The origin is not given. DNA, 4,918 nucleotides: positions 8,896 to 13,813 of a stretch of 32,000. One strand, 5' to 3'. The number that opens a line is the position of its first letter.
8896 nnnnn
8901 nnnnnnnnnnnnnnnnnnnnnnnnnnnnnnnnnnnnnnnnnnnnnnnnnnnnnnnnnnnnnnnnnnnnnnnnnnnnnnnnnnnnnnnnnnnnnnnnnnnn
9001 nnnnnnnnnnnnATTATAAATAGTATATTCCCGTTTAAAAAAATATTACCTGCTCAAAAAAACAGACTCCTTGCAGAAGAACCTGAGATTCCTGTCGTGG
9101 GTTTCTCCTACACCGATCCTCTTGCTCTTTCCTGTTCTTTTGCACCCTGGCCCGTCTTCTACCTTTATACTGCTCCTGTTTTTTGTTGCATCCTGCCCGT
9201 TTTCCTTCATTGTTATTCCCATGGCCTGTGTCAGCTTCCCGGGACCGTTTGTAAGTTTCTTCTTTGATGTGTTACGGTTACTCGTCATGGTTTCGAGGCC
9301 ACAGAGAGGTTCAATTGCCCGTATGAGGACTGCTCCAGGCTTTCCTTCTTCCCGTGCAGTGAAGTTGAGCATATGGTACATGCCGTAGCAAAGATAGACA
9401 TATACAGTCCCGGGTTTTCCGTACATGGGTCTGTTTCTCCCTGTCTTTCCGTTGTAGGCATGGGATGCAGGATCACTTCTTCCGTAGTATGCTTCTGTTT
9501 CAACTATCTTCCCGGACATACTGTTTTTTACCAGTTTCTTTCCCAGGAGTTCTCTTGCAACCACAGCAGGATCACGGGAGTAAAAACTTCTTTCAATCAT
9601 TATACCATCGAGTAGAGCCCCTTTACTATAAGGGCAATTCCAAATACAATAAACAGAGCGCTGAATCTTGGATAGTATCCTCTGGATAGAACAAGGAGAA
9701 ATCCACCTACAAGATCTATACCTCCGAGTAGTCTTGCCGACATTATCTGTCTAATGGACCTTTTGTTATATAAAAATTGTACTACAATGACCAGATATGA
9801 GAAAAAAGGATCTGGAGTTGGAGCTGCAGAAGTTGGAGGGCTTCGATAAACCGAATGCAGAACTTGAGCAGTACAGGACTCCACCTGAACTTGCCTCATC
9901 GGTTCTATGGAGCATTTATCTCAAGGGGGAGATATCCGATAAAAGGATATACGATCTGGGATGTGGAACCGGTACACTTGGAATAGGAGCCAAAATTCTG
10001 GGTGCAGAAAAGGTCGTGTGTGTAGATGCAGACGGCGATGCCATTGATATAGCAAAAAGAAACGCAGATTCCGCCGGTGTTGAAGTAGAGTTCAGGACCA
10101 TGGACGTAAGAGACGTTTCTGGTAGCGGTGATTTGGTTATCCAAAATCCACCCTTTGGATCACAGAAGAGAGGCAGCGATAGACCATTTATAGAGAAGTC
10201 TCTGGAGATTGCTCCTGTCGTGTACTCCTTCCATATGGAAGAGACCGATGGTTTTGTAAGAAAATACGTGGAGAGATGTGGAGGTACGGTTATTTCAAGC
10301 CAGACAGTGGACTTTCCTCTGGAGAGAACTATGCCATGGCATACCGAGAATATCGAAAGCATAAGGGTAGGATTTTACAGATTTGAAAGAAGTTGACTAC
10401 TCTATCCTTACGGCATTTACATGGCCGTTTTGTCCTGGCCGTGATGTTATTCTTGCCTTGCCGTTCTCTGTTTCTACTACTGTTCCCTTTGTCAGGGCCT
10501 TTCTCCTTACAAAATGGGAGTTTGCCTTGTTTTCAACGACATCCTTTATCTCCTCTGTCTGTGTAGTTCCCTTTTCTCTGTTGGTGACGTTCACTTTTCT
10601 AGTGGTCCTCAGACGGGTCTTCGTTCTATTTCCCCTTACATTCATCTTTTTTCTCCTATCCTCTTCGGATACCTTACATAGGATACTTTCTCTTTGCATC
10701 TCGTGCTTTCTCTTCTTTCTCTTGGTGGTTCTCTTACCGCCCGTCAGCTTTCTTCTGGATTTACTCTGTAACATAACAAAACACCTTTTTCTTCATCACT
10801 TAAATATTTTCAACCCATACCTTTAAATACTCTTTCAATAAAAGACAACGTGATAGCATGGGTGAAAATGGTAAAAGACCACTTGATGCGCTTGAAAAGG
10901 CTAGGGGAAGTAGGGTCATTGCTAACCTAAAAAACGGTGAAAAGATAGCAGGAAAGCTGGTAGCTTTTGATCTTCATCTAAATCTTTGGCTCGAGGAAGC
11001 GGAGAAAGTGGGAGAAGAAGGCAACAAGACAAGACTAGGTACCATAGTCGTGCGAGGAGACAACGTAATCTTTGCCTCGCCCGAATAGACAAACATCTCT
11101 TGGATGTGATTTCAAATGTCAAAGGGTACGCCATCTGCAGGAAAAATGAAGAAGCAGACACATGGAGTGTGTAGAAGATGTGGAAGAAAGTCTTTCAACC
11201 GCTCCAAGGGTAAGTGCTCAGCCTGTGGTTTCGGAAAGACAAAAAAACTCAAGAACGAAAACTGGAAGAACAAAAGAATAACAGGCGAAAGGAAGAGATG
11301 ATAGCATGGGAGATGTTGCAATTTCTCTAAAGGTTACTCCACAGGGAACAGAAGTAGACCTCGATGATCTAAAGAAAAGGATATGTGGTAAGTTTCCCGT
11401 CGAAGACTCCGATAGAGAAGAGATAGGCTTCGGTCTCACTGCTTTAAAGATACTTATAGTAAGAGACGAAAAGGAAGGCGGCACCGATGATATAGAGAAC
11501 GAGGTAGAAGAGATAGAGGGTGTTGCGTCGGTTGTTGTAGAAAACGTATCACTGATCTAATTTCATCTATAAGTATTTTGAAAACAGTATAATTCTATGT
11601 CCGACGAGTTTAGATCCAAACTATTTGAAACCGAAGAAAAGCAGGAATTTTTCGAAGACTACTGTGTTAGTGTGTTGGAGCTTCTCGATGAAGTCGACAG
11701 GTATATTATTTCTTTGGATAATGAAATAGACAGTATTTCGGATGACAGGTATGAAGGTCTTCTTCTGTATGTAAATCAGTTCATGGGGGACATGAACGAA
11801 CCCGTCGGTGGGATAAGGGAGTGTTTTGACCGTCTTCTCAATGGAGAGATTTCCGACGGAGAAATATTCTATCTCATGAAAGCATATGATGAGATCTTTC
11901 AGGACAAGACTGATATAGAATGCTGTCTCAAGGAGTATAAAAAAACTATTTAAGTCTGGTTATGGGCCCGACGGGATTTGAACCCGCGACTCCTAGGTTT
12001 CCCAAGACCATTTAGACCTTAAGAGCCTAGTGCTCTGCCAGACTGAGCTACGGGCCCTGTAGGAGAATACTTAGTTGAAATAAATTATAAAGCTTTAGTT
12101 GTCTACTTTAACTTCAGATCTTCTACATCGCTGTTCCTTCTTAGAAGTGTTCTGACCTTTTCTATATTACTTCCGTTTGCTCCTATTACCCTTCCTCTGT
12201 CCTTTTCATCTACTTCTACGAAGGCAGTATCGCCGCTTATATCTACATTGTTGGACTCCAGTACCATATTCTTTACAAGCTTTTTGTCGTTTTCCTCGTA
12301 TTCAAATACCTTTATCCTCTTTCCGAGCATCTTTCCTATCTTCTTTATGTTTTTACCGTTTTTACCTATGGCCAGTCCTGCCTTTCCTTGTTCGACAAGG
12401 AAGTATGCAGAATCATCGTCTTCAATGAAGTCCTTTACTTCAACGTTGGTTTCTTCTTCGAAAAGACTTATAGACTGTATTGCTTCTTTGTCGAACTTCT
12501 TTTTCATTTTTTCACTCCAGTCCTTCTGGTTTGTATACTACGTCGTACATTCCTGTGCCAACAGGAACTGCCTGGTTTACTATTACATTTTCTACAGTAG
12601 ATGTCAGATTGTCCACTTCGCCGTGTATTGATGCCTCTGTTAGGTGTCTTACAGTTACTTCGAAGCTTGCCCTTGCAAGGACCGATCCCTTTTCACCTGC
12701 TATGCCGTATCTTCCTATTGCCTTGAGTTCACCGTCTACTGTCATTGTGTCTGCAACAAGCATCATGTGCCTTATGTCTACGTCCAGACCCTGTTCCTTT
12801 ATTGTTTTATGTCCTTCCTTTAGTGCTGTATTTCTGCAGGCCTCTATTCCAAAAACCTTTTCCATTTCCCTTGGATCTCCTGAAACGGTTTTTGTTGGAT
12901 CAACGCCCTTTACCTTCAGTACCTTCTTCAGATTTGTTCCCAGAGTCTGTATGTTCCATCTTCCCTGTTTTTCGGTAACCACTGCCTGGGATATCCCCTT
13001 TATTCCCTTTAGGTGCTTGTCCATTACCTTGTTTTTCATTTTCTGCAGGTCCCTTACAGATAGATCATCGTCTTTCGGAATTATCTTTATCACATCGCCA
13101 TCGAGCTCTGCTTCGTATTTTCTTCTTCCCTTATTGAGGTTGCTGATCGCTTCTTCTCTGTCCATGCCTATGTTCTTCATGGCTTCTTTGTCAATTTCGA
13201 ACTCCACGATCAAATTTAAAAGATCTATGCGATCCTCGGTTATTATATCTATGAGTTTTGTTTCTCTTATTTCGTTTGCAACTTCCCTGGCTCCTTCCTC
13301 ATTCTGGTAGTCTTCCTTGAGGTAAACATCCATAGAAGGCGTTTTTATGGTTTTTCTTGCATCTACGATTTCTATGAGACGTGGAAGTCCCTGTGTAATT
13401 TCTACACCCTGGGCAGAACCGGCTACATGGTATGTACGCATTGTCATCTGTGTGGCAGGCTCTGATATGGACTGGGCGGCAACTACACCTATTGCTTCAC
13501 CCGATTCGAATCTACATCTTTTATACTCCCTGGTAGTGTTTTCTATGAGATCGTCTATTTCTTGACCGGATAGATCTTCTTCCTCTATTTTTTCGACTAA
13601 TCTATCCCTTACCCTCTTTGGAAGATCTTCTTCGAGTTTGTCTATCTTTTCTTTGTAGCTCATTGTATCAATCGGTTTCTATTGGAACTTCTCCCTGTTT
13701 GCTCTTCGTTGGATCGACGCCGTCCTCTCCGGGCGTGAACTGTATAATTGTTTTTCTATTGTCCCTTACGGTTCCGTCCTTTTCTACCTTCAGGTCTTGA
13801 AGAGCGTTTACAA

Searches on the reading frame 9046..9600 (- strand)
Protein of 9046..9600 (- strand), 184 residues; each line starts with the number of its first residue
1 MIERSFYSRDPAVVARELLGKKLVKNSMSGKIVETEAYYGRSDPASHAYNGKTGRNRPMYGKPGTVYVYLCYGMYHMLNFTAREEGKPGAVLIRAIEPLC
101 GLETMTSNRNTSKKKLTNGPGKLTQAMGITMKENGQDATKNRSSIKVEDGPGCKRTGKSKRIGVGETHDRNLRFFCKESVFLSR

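Call 54: search_protein_families(library=pfam, proteins=[window:9046-9600:-])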
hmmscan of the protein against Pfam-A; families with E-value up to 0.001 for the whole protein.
window:9046-9600:- (184 aa): 1 family
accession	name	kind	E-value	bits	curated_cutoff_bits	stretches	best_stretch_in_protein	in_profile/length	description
PF02245.21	Pur_DNA_glyco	-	4.5e-63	212.3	27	1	5-178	1-179/181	Methylpurine-DNA glycosylase (MPG)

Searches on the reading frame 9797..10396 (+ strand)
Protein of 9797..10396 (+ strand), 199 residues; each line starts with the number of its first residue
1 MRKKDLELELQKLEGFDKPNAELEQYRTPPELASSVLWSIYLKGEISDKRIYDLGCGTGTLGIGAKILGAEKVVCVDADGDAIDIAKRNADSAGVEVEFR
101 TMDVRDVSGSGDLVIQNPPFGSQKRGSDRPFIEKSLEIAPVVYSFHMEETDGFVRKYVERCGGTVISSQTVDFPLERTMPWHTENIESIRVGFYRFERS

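Call 54: search_protein_families(library=pfam, proteins=[window:9797-10396:+])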
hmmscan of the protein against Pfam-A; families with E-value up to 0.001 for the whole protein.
window:9797-10396:+ (199 aa): 8 families
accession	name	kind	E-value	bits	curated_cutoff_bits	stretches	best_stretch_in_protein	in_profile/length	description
PF05175.20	MTS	-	1.5e-14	54.4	23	1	45-125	30-113/170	Methyltransferase small domain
PF06325.19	PrmA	-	1.7e-11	44.6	22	1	48-117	162-233/296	Ribosomal protein L11 methyltransferase (PrmA)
PF13649.12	Methyltransf_25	-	1.1e-09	39.3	27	1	51-114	1-68/97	Methyltransferase domain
PF13847.12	Methyltransf_31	-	5e-09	36.4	27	1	47-117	3-81/145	Methyltransferase domain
PF01170.24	UPF0020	-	5.1e-09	36.6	22.3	1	46-122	27-133/197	RMKL-like, methyltransferase domain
PF03602.21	Cons_hypoth95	-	3.1e-07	30.7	24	1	42-124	36-127/182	Conserved hypothetical protein 95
PF08241.18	Methyltransf_11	-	8.8e-05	23.5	21.2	1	53-115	2-65/95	Methyltransferase domain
PF01861.22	BpsA_C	-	0.00045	20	27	1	22-106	19-103/243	Branched-chain polyamine synthase A C-terminal domain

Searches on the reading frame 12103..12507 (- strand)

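Call 54: search_protein_families(library=pfam, proteins=[window:12103-12507:-])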
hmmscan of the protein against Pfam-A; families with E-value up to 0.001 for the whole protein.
window:12103-12507:- (134 aa): 4 families
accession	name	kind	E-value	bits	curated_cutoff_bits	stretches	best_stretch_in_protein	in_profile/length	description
PF07650.23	KH_2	-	4.2e-15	55.8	22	2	14-72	5-65/78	KH domain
PF00013.35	KH_1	-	1.1e-10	41.6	21.5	1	35-93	3-53/66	KH domain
PF13184.12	KH_5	-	4.8e-10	39.9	27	1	32-81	3-58/69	NusA-like KH domain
PF13083.13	KH_KhpA-B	-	3.8e-08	33.6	32.1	0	77-123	7-59/73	KhpA/KhpB, KH domain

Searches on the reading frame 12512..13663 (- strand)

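Call 54: search_protein_families(library=pfam, proteins=[window:12512-13663:-])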
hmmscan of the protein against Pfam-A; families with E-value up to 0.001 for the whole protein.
window:12512-13663:- (383 aa): 1 family
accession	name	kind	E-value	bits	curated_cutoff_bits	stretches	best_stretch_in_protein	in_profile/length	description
PF04998.22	RNA_pol_Rpb1_5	-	1.5e-47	162.8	28.5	1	45-325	66-263/267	RNA polymerase Rpb1, domain 5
